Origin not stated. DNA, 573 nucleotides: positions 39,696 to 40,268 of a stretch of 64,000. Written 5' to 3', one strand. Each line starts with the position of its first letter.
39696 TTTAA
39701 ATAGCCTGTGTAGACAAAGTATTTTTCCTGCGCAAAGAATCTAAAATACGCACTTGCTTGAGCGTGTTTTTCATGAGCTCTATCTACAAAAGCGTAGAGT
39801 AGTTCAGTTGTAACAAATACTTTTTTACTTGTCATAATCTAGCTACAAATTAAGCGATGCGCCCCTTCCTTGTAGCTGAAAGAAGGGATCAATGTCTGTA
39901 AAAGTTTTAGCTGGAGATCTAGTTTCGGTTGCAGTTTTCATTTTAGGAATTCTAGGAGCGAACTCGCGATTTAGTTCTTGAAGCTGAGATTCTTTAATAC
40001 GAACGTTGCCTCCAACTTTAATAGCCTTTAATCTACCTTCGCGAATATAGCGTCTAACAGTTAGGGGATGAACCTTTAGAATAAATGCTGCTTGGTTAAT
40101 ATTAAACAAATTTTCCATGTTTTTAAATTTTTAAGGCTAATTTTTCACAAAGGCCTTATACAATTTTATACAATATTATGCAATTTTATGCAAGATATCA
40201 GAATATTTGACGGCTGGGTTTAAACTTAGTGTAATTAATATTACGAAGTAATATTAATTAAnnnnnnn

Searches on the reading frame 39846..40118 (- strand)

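Call 106: search_protein_families(library=padloc, proteins=[window:39846-40118:-], max_evalue=0.01)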
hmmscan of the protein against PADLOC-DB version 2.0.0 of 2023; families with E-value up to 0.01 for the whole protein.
window:39846-40118:- (91 aa): 1 family
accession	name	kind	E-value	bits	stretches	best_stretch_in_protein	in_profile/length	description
PDLC04133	mad1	-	7.4e-09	33.8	1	1-51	2-52/60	mads_1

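Call 107: search_protein_families(library=pfam, proteins=[window:39846-40118:-], max_evalue=0.001)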
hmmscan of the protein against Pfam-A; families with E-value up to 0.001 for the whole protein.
window:39846-40118:- (91 aa): 1 family
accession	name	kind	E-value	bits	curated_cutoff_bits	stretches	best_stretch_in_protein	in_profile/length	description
PF12728.13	HTH_17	-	1.2e-10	41.9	27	1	4-48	1-45/51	Helix-turn-helix domain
